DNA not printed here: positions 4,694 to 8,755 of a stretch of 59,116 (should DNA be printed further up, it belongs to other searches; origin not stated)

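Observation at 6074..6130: PolC without its internal proofreading exonuclease domain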

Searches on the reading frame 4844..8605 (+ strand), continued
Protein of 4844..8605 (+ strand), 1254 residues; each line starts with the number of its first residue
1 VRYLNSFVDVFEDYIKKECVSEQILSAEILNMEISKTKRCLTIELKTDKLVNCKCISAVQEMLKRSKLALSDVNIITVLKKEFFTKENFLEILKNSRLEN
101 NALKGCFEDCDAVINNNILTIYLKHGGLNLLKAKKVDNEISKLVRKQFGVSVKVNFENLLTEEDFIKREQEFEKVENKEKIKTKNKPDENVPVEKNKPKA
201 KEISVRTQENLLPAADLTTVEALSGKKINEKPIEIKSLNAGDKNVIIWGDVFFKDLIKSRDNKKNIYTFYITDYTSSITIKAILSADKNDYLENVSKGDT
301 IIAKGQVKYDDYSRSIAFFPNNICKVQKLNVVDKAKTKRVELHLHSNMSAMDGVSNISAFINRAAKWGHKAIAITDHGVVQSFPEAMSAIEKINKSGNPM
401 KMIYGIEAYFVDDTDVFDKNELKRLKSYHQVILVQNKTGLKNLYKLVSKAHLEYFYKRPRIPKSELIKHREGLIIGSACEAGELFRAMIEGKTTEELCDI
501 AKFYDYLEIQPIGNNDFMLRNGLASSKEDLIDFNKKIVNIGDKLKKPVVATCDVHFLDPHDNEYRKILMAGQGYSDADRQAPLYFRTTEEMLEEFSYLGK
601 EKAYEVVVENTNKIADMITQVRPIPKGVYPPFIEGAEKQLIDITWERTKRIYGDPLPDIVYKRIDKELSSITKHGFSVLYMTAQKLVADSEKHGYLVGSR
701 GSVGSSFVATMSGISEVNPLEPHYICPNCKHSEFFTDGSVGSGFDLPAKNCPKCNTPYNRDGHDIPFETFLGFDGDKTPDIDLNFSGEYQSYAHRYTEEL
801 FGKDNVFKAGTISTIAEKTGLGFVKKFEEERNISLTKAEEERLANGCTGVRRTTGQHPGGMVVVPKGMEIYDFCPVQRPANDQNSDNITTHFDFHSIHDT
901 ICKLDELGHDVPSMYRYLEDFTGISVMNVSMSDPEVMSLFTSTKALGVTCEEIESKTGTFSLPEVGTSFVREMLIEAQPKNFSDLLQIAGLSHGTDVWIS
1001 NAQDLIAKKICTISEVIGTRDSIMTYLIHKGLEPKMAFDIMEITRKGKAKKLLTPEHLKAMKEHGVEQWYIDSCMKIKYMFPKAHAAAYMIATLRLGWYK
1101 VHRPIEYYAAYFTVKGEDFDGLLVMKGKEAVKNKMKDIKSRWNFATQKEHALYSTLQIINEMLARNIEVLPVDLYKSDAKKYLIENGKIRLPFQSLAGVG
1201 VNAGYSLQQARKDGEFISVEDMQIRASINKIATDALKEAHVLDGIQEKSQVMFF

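Call 83: search_dna_similar(query=P0303, collection=phages, mode=protein, max_rows=8)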
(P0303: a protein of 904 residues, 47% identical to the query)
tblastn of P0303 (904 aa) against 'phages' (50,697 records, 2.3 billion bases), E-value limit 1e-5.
Records with a match: 808; places in all: 808; records where one place covers at least 80% of the query: 16.
Best place of each record, by identity: <60% 808.
By first word of the organism name: Mycobacterium 279; Streptomyces 211; Gordonia 99; Bacteriophage 45; Bacillus 45; Microbacterium 36; Corynebacterium 15; Rhodococcus 13; Enterococcus 10; Staphylococcus 9; and 26 more.
By host as written in the record: Mycobacterium smegmatis mc2 155 203; Streptomyces griseus ATCC 10137 81; - 65; Streptomyces lividans JI 1326 44; Mycobacterium smegmatis mc#155 35; Gordonia rubripertincta NRRL B-16540 35; Gordonia terrae 3612 34; Microbacterium foliorum NRRL B-24224 25; and 90 more.
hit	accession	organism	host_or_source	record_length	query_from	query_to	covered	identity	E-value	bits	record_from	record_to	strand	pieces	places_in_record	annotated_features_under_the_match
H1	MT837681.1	Bacteriophage sp.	human fecal samples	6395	11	903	98%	48.5%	0e+0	861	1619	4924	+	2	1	record has no annotation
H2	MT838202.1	Bacteriophage sp.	human fecal samples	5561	1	903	99%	47.7%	0e+0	862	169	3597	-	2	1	record has no annotation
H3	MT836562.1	Bacteriophage sp.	human fecal samples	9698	2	903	100%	45.3%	0e+0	811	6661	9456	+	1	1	record has no annotation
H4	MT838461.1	Bacteriophage sp.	human fecal samples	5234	2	903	99%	44.2%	0e+0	790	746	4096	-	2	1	record has no annotation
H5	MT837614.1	Bacteriophage sp.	human fecal samples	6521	14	903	98%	43.1%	0e+0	763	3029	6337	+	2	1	record has no annotation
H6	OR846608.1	Enterococcus phage Efs 1-1-1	Enterococcus faecalis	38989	14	903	97%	42.9%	0e+0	740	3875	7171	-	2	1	record has no annotation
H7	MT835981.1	Bacteriophage sp.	human fecal samples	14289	7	903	98%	42.5%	0e+0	703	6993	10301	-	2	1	record has no annotation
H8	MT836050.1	Bacteriophage sp.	human fecal samples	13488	14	903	98%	42.2%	0e+0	758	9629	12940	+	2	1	record has no annotation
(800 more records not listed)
